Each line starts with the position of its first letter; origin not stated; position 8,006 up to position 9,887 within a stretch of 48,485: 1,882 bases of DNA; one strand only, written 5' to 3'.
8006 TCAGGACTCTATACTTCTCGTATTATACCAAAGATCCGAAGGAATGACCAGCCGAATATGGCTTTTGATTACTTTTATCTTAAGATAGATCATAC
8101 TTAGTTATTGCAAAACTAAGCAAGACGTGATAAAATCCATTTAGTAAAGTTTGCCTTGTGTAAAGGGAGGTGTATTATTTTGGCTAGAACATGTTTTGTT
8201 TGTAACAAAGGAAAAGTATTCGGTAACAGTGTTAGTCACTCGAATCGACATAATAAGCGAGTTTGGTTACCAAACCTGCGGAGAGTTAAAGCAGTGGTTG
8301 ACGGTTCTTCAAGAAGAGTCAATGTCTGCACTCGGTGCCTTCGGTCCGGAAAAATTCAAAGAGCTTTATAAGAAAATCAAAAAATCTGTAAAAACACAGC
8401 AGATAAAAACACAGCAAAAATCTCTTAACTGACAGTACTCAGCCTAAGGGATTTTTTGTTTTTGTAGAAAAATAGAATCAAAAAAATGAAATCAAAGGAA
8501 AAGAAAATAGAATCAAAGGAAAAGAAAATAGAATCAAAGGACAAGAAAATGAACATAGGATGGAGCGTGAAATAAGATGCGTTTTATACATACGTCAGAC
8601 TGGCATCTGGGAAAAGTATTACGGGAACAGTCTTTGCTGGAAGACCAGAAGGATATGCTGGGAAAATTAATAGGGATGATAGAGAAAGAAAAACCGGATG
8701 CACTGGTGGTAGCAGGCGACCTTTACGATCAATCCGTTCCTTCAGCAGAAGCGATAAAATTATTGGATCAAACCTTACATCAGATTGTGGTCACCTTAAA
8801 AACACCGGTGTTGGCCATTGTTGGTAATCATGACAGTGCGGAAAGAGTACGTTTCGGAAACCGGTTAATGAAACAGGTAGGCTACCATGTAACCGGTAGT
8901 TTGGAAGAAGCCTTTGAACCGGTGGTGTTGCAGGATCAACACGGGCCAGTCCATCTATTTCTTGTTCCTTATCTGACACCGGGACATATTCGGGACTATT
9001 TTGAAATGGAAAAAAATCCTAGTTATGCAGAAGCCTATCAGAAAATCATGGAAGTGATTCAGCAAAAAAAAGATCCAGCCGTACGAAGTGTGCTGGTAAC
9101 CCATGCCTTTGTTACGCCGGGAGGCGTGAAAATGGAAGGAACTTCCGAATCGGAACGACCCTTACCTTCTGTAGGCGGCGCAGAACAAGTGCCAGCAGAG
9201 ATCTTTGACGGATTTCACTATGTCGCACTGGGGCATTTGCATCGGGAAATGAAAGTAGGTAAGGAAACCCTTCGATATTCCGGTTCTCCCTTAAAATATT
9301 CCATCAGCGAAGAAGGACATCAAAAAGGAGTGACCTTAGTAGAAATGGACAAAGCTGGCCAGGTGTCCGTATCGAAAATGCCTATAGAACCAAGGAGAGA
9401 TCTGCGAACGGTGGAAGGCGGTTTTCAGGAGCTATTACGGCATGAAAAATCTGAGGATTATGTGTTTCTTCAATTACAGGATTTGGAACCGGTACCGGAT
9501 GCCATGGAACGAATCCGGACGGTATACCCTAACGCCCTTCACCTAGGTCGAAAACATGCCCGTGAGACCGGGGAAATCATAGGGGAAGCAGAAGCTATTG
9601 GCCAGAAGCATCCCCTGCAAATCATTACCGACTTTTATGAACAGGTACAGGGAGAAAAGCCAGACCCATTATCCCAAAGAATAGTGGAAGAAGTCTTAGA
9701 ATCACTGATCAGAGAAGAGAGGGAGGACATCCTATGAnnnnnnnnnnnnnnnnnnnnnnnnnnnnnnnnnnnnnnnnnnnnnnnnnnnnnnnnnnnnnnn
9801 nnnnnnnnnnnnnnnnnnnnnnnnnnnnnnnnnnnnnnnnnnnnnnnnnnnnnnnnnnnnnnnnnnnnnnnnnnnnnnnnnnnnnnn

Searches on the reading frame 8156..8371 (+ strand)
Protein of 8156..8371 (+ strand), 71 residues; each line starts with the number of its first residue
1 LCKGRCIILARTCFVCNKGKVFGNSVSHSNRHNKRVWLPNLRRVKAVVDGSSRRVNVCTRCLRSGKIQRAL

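Call 3: search_protein_families(library=pfam, proteins=[window:8156-8371:+], max_evalue=0.1)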
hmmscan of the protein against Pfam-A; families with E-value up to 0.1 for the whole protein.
window:8156-8371:+ (71 aa): 1 family
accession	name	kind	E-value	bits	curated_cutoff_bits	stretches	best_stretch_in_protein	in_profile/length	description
PF00830.24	Ribosomal_L28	-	2.4e-19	69.5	27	1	11-66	1-58/60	Ribosomal L28 family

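Call 4: search_protein_families(library=ncbifam, proteins=[window:8156-8371:+], max_evalue=0.1)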
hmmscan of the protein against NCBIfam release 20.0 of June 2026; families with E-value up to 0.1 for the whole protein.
window:8156-8371:+ (71 aa): 1 family
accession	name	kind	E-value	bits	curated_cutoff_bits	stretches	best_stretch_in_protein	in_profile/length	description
TIGR00009.1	L28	equivalog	5.6e-20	71.6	48.3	1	10-64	2-58/58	50S ribosomal protein L28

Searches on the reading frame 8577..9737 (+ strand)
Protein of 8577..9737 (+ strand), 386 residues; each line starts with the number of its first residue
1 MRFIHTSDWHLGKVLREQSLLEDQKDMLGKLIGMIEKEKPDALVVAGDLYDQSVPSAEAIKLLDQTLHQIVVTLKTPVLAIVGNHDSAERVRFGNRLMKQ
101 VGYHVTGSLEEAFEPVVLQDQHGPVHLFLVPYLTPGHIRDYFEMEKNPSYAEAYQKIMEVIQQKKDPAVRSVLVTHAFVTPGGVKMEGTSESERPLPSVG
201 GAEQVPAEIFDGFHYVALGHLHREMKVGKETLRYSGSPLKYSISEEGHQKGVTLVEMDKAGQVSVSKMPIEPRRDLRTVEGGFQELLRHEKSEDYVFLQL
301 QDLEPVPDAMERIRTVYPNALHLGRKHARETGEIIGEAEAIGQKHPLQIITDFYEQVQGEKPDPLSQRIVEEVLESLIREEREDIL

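Call 3: search_protein_families(library=pfam, proteins=[window:8577-9737:+], max_evalue=0.1)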
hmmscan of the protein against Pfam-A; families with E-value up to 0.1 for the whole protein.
window:8577-9737:+ (386 aa): 4 families
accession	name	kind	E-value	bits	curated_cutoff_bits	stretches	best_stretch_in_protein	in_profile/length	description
PF12320.13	SbcD_C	-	1.3e-16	61.2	24.4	1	272-357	1-93/94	Type 5 capsule protein repressor C-terminal domain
PF00149.33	Metallophos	-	2.4e-15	57.9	21.5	1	1-223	1-190/191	Calcineurin-like phosphoesterase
PF12850.12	Metallophos_2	-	6.7e-05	23.4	27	1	1-105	1-60/154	Calcineurin-like phosphoesterase superfamily domain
PF14582.11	Metallophos_3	-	0.0013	18.6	28.2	1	20-52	13-45/259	Metallophosphoesterase, calcineurin superfamily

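Call 37: find_encoding_contigs(protein=window:8577-9737:+, flank=10000, max_places=6)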
Protein window:8577-9737:+ (386 aa): 1 contig read that carries it; 1 place shown.
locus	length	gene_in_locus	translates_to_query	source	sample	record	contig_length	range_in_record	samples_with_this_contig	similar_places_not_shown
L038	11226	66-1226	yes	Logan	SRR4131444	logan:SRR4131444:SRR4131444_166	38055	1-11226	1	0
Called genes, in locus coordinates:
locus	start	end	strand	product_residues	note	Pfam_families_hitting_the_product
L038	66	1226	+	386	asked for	PF00149:Metallophos, PF12320:SbcD_C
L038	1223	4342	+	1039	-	PF13558:SbcC_Walker_B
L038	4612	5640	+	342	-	PF08240:ADH_N, PF16912:Glu_dehyd_C, PF00107:ADH_zinc_N, PF13602:ADH_zinc_N_2 (weak)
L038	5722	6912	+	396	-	PF00155:Aminotran_1_2, PF00266:Aminotran_5 (faint), PF00464:SHMT (faint)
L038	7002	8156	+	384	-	PF00375:SDF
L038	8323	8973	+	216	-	PF00528:BPD_transp_1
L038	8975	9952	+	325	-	PF04069:OpuAC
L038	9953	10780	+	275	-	PF00005:ABC_tran, PF13304:AAA_21 (faint)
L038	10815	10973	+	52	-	-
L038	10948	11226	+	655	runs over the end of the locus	PF00989:PAS, PF08448:PAS_4 (weak), PF13188:PAS_8 (weak), PF13426:PAS_9, PF00512:HisKA, PF02518:HATPase_c, PF00072:Response_reg, PF01627:Hpt (weak)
